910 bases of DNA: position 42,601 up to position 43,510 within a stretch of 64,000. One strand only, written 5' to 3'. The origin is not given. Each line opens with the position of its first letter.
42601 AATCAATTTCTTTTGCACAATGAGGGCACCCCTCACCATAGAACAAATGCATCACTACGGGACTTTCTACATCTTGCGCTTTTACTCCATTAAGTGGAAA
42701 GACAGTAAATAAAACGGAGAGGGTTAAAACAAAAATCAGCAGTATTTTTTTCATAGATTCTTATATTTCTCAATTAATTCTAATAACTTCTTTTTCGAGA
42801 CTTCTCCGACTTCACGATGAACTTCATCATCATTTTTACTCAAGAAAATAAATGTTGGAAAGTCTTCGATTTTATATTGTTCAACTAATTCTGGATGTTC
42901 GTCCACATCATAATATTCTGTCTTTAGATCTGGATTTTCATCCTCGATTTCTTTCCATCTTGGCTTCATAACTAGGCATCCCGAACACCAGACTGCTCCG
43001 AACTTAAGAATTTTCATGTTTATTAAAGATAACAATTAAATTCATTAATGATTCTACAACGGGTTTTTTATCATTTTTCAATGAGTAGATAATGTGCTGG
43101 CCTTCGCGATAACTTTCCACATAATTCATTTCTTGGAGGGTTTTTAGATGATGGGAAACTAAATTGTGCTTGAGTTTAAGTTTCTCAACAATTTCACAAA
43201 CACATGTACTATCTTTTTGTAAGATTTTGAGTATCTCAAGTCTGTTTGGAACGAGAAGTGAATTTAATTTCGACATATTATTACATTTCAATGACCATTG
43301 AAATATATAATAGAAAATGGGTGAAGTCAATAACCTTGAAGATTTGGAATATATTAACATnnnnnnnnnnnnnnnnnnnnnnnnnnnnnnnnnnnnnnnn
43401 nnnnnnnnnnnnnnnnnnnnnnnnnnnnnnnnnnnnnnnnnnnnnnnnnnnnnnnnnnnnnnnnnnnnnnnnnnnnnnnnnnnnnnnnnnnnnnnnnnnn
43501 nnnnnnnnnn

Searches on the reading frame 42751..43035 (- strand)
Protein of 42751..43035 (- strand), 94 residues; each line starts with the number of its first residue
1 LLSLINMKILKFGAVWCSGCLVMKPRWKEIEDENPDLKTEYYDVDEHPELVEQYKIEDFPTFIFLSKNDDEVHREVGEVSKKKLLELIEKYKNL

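Call 55: search_protein_families(library=pfam, proteins=[window:42751-43035:-], max_evalue=0.05)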
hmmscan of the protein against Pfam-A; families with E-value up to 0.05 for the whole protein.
window:42751-43035:- (94 aa): 7 families
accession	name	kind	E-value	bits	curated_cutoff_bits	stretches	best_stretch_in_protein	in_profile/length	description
PF00085.26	Thioredoxin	-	1.6e-14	54.2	23.5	1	9-89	22-102/103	Thioredoxin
PF14595.12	Thioredoxin_9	-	7e-09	36.1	25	1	6-80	42-118/129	Thioredoxin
PF13098.12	Thioredoxin_2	-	3.3e-07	31.1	27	1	12-87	12-103/104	Thioredoxin-like domain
PF13905.12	Thioredoxin_8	-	0.0054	17.5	27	0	27-68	50-91/94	Thioredoxin-like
PF13192.12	Thioredoxin_3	-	0.008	16.6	24.8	1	7-86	3-73/76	Thioredoxin domain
PF18151.6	DUF5601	-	0.027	15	23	0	40-91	13-59/65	Domain of unknown function (DUF5601)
PF07689.18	KaiB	-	0.028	14.6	27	1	34-63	27-56/82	KaiB domain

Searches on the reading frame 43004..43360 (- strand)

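Call 55: search_protein_families(library=pfam, proteins=[window:43004-43360:-], max_evalue=0.05)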
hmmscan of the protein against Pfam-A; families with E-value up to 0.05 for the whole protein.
window:43004-43360:- (118 aa): 8 families
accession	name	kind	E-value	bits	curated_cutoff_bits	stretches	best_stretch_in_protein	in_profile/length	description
PF01022.26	HTH_5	-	9.5e-15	54.7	22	1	38-83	2-47/47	Bacterial regulatory protein, arsR family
PF13412.12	HTH_24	-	0.00021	21.3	21.9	1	39-82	4-48/48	Winged helix-turn-helix DNA-binding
PF12840.13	HTH_20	-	0.00073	19.9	27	1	38-77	4-44/51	Helix-turn-helix domain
PF25212.1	HVO_A0114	-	0.0031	17.7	27.6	1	25-89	9-74/84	HVO_A0114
PF13601.12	HTH_34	-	0.0049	17.4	27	1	40-83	2-46/80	Winged helix DNA-binding domain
PF14947.12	HTH_45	-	0.02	15.3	25.5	1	41-86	9-53/77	Winged helix-turn-helix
PF12919.13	TcdA_TcdB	-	0.026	14.2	23.6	1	46-86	294-334/382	TcdA/TcdB catalytic glycosyltransferase domain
PF09339.16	HTH_IclR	-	0.04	14.1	22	0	41-82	6-49/52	IclR helix-turn-helix domain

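Call 69: search_protein_families(library=padloc, proteins=[window:43004-43360:-], max_evalue=0.001)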
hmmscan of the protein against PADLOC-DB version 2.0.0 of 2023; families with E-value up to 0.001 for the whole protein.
window:43004-43360:- (118 aa): 10 families
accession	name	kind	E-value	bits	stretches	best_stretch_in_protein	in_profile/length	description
PDLC01720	Csa3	-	5.1e-16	57.3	1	35-102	22-95/118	Csa3_1_CAS-I-II-III-IV-V-VI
PDLC01438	Csa3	-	2.1e-13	49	1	33-107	143-215/305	"CAS-I,CAS-II,CAS-III,CAS-IV,CAS-V,CAS-VI; associated_signaling"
PDLC01268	CasR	-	3.6e-06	25.1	1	36-92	122-174/179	"CAS-I,CAS-II,CAS-III,CAS-IV,CAS-V,CAS-VI; associated_signaling"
PDLC01849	CARF3--CARF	-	4.3e-06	24.6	1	29-86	129-184/197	-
PDLC01848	CARF3--CARF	-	9.8e-06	23.4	1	36-85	135-183/197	-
PDLC01434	CasR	-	1.6e-05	22.9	1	36-88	126-178/191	"CAS-I,CAS-II,CAS-III,CAS-IV,CAS-V,CAS-VI; associated_signaling"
PDLC01863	CARF3--CARF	-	5.5e-05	21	1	29-84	110-165/182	-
PDLC01866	CARF3--CARF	-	0.00011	20.3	1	39-87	140-189/207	-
PDLC01853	CARF3--CARF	-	0.00018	19.2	1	33-86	133-189/209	-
PDLC01879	CARF3--CARF_TM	-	0.00054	17.7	1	34-97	152-212/222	-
